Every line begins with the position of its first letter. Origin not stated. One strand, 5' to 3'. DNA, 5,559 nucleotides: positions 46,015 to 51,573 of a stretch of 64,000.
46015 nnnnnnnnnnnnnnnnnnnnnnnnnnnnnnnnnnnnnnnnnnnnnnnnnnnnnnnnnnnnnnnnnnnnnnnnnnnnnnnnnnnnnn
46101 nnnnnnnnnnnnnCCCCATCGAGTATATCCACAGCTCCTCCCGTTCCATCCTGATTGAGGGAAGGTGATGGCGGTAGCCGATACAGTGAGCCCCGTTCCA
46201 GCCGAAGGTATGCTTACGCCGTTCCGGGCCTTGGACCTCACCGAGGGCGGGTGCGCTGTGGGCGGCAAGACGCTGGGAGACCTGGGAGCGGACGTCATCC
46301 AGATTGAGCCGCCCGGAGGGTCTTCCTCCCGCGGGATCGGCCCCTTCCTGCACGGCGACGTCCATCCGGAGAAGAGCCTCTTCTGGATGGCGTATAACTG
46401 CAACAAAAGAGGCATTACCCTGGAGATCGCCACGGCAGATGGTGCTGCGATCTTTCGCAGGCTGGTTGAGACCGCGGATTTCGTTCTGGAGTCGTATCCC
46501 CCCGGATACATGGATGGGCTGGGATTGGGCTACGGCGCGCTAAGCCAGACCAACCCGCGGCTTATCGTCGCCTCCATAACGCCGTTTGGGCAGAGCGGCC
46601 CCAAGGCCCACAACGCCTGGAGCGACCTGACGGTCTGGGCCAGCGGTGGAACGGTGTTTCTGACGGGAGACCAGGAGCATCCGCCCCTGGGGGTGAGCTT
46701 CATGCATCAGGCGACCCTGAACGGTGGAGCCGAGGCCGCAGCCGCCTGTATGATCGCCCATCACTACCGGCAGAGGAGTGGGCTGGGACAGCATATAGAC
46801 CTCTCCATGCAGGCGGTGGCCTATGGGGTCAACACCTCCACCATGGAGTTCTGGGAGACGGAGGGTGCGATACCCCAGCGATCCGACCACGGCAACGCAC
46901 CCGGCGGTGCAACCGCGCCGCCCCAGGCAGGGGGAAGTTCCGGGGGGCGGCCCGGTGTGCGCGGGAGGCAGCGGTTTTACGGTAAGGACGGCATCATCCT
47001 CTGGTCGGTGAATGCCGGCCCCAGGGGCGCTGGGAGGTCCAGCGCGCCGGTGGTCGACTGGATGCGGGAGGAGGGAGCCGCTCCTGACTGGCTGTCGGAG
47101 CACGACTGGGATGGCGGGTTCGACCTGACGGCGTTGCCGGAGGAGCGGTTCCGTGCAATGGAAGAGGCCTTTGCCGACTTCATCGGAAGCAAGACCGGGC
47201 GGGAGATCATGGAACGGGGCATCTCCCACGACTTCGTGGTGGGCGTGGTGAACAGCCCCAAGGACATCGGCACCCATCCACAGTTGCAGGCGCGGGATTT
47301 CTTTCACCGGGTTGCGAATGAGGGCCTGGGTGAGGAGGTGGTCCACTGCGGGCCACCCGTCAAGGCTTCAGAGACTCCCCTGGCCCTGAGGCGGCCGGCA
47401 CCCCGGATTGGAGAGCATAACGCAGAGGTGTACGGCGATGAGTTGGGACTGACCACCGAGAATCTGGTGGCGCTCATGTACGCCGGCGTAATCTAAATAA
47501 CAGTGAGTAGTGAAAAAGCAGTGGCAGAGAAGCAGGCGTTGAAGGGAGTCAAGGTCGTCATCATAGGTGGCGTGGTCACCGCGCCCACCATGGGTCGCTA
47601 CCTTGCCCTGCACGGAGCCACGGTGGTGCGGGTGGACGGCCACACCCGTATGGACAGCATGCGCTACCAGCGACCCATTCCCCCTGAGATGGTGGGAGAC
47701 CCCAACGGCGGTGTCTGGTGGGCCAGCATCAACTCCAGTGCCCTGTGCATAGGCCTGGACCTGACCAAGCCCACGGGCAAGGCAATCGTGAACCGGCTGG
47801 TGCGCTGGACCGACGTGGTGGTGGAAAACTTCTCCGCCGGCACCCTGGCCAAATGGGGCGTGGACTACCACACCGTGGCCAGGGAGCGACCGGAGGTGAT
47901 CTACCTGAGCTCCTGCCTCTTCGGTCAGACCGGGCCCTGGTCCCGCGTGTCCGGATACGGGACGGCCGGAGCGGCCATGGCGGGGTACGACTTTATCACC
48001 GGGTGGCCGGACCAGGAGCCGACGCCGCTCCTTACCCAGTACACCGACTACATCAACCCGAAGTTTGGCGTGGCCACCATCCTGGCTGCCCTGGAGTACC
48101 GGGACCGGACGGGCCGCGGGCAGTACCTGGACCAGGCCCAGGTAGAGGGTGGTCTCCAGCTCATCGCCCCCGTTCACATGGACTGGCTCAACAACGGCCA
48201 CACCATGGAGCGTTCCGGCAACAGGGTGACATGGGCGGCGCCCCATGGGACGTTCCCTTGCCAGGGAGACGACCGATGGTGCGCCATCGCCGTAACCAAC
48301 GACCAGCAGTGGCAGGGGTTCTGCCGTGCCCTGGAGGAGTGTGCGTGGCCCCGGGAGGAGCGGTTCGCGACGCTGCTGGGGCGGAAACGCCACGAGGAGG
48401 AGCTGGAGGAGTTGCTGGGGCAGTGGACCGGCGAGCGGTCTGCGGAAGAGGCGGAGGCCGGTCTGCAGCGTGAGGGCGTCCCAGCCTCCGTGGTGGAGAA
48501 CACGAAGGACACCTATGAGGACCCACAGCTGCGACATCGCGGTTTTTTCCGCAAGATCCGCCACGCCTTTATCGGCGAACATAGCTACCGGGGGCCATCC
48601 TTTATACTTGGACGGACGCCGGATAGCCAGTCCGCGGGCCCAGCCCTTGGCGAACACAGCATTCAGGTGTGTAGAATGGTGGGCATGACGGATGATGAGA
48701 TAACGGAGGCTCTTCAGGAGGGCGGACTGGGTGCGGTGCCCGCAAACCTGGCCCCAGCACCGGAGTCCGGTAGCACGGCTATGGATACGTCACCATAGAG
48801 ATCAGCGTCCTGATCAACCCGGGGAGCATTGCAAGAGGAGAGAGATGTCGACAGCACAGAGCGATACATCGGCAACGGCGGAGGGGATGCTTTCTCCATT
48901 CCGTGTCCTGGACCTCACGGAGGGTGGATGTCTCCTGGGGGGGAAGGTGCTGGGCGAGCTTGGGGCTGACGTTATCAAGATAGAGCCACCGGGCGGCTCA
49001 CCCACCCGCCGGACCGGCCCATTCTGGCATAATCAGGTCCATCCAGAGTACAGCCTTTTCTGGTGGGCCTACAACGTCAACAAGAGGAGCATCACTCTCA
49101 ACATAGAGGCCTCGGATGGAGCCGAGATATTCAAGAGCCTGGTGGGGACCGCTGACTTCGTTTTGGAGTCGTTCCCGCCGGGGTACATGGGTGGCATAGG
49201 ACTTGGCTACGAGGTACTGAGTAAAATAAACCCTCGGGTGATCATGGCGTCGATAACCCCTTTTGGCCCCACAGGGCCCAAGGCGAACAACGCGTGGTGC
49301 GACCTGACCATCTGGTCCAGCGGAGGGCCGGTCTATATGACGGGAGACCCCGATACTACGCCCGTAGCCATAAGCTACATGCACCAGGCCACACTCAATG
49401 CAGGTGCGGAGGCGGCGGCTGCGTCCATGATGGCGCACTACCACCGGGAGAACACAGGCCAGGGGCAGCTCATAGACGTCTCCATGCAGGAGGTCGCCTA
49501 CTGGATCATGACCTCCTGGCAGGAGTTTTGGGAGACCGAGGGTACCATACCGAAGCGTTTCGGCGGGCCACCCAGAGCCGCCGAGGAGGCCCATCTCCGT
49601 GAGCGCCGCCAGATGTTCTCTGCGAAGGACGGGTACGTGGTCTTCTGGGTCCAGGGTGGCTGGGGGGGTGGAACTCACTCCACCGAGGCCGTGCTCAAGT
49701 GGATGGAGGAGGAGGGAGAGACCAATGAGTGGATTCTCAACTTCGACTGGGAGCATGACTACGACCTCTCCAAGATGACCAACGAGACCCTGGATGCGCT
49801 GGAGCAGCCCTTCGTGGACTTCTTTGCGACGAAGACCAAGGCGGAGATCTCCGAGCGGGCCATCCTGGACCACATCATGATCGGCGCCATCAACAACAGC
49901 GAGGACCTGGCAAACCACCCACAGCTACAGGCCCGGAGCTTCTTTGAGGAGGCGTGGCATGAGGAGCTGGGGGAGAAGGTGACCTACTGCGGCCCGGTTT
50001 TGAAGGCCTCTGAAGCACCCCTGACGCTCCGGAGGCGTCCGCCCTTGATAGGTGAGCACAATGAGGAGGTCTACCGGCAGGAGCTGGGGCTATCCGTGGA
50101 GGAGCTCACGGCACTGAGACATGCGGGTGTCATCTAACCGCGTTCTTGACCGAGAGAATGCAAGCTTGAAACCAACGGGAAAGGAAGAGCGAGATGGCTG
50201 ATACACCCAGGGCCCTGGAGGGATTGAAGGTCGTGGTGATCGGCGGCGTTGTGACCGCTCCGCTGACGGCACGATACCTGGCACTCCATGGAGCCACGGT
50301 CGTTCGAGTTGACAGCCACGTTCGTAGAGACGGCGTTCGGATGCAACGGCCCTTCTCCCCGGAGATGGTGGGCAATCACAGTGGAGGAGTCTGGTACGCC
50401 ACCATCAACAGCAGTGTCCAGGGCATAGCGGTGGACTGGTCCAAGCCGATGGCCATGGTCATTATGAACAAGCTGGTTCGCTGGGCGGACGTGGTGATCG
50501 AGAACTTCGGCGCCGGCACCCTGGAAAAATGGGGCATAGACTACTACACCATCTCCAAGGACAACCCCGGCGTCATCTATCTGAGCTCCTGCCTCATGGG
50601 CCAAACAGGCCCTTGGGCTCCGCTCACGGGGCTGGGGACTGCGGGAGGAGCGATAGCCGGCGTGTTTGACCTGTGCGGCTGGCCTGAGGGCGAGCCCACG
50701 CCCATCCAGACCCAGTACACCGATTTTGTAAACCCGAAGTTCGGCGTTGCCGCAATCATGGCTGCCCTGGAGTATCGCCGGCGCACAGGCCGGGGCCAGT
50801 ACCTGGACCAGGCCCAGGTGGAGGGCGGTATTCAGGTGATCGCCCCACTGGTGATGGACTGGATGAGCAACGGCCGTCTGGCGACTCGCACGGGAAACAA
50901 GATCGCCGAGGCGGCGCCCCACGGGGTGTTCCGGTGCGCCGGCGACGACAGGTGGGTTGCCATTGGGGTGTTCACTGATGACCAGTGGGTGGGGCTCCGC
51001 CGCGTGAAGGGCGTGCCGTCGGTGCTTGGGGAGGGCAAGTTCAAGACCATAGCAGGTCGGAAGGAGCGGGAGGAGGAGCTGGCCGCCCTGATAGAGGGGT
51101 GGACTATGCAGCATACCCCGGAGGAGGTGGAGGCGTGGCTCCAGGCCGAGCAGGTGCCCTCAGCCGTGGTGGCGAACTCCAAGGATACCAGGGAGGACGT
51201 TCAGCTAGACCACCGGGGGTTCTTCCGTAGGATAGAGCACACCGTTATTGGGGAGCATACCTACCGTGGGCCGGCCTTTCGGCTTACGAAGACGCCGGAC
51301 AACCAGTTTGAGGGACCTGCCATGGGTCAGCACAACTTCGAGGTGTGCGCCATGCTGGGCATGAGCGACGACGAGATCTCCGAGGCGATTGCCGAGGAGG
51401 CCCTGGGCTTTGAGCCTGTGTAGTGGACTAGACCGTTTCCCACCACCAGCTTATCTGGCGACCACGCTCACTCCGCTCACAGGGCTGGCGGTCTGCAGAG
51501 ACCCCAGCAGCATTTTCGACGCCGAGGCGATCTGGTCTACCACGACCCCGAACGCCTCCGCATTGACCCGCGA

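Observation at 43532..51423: Three consecutive alpha/beta pairs of family-III CoA-transferases; every alpha member lacks the catalytic Asp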

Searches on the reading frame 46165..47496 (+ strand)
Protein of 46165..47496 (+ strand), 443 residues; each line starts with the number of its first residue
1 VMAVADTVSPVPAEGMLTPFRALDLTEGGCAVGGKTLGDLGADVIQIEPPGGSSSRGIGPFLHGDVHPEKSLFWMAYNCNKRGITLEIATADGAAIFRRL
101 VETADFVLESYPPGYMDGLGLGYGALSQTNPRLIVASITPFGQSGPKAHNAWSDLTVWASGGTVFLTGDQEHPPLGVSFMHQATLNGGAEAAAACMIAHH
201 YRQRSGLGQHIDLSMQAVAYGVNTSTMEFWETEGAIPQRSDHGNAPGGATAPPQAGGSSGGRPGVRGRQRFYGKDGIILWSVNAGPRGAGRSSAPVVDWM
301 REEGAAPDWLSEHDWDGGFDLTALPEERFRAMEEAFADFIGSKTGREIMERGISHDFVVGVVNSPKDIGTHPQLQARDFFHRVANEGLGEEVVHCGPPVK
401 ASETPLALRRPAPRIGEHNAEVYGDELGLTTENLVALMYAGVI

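Call 4: search_protein_families(library=pfam, proteins=[window:46165-47496:+], max_evalue=0.01)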
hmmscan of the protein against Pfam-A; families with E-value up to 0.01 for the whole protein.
window:46165-47496:+ (443 aa): 1 family
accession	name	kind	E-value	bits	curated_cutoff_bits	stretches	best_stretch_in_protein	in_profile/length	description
PF02515.22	CoA_transf_3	-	1.6e-66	225.3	23.3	2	32-242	17-221/366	CoA-transferase family III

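Call 5: search_protein_families(library=ncbifam, proteins=[window:46165-47496:+], max_evalue=0.01)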
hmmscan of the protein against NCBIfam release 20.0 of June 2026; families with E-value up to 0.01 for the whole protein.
window:46165-47496:+ (443 aa): 7 families
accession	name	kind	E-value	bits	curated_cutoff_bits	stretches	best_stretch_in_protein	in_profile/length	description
NF052585.1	SucGlutTfsCaiB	equivalog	6.1e-43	146.9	750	2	33-239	25-233/394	succinate--glutarate CoA-transferase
NF041294.1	Scnl_mescCoAtase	equivalog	1.4e-37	129.8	700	2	18-240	5-231/381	succinyl-CoA:mesaconate CoA-transferase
NF003809.0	PRK05398.1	subfamily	3.5e-37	127.9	442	1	21-443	9-416/416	formyl-CoA transferase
TIGR03253.1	oxalate_frc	equivalog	6.8e-37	127.1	504.2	1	21-443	8-416/416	formyl-CoA transferase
NF008511.0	PRK11430.1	equivalog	4.8e-28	98.4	522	1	30-240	24-229/381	CoA:oxalate CoA-transferase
NF002914.1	PRK03525.1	equivalog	5e-18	65.2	413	1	63-227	46-210/400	L-carnitine CoA-transferase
TIGR04253.1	mesacon_CoA_iso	equivalog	5.3e-13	48.7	725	1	31-221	18-200/403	2-methylfumaryl-CoA isomerase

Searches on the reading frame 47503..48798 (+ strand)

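Call 4: search_protein_families(library=pfam, proteins=[window:47503-48798:+], max_evalue=0.01)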
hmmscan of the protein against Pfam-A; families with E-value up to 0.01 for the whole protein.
window:47503-48798:+ (431 aa): 1 family
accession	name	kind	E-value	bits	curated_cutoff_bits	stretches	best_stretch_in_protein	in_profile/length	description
PF02515.22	CoA_transf_3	-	3e-92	310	23.3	1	13-386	1-366/366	CoA-transferase family III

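Call 5: search_protein_families(library=ncbifam, proteins=[window:47503-48798:+], max_evalue=0.01)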
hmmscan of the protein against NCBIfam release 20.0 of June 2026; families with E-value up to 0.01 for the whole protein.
window:47503-48798:+ (431 aa): 7 families
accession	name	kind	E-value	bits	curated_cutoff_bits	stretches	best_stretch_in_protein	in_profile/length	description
NF052585.1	SucGlutTfsCaiB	equivalog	3.9e-55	187.1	750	1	9-390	4-385/394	succinate--glutarate CoA-transferase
NF003809.0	PRK05398.1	subfamily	4.5e-46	157.2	442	2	10-220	2-207/416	formyl-CoA transferase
TIGR03253.1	oxalate_frc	equivalog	7.4e-44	150.1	504.2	1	11-406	2-413/416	formyl-CoA transferase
NF041294.1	Scnl_mescCoAtase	equivalog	5.9e-42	144.2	700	1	11-358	2-346/381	succinyl-CoA:mesaconate CoA-transferase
NF008511.0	PRK11430.1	equivalog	1.3e-38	133.1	522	1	10-347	7-336/381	CoA:oxalate CoA-transferase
NF002914.1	PRK03525.1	equivalog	1.4e-24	86.8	413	1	12-407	9-395/400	L-carnitine CoA-transferase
TIGR04253.1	mesacon_CoA_iso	equivalog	2.4e-11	43.3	725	1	13-401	3-392/403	2-methylfumaryl-CoA isomerase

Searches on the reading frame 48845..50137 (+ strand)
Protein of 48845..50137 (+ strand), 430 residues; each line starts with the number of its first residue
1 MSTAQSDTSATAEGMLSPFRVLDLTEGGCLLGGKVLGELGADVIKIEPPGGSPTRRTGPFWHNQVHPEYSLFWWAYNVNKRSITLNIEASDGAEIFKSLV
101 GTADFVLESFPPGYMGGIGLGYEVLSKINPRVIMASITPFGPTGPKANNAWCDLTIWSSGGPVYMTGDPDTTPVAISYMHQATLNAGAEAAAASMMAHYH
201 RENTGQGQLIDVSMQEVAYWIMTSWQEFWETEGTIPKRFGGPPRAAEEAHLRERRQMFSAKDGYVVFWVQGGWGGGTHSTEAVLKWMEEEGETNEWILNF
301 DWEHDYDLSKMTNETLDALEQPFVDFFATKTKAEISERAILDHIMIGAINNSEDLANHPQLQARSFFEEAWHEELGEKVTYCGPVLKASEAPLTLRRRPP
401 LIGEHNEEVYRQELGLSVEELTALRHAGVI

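Call 4: search_protein_families(library=pfam, proteins=[window:48845-50137:+], max_evalue=0.01)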
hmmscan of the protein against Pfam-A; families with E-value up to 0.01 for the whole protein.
window:48845-50137:+ (430 aa): 1 family
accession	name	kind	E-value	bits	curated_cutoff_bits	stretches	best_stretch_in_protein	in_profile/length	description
PF02515.22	CoA_transf_3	-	5.6e-71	240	23.3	1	16-406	1-366/366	CoA-transferase family III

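Call 5: search_protein_families(library=ncbifam, proteins=[window:48845-50137:+], max_evalue=0.01)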
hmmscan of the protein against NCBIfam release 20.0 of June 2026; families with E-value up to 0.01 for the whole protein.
window:48845-50137:+ (430 aa): 7 families
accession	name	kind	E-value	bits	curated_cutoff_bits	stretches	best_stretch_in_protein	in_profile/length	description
TIGR03253.1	oxalate_frc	equivalog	8.7e-45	153.1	504.2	1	18-430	6-416/416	formyl-CoA transferase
NF003809.0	PRK05398.1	subfamily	2.1e-44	151.7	442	2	16-217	5-203/416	formyl-CoA transferase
NF052585.1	SucGlutTfsCaiB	equivalog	3.1e-44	151.1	750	1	16-411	8-386/394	succinate--glutarate CoA-transferase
NF041294.1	Scnl_mescCoAtase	equivalog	9.3e-43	146.8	700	1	15-410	3-380/381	succinyl-CoA:mesaconate CoA-transferase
NF008511.0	PRK11430.1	equivalog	6.7e-31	107.8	522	1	9-240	3-230/381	CoA:oxalate CoA-transferase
NF002914.1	PRK03525.1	equivalog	9e-24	84.1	413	1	31-430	26-397/400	L-carnitine CoA-transferase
TIGR04253.1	mesacon_CoA_iso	equivalog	8.6e-18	64.5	725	1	29-222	17-202/403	2-methylfumaryl-CoA isomerase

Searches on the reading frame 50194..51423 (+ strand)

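Call 4: search_protein_families(library=pfam, proteins=[window:50194-51423:+], max_evalue=0.01)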
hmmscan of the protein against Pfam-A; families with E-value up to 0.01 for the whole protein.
window:50194-51423:+ (409 aa): 1 family
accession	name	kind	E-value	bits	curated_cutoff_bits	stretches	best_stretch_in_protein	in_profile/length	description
PF02515.22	CoA_transf_3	-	9.6e-85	285.3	23.3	1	8-381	1-366/366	CoA-transferase family III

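Call 5: search_protein_families(library=ncbifam, proteins=[window:50194-51423:+], max_evalue=0.01)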
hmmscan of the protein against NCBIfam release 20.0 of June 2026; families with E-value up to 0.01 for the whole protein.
window:50194-51423:+ (409 aa): 7 families
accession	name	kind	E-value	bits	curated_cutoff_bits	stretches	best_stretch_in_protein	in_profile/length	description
NF052585.1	SucGlutTfsCaiB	equivalog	6.6e-48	163.3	750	1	5-389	5-389/394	succinate--glutarate CoA-transferase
NF003809.0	PRK05398.1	subfamily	3.2e-44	151.2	442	2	6-209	3-201/416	formyl-CoA transferase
TIGR03253.1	oxalate_frc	equivalog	2.3e-41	141.9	504.2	2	6-209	2-200/416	formyl-CoA transferase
NF041294.1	Scnl_mescCoAtase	equivalog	9.2e-40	136.9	700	1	7-381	3-376/381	succinyl-CoA:mesaconate CoA-transferase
NF008511.0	PRK11430.1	equivalog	7.3e-33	114.2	522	1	7-319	9-310/381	CoA:oxalate CoA-transferase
NF002914.1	PRK03525.1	equivalog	2.4e-18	66.2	413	1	7-400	9-393/400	L-carnitine CoA-transferase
TIGR04253.1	mesacon_CoA_iso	equivalog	3e-12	46.2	725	2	177-396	163-392/403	2-methylfumaryl-CoA isomerase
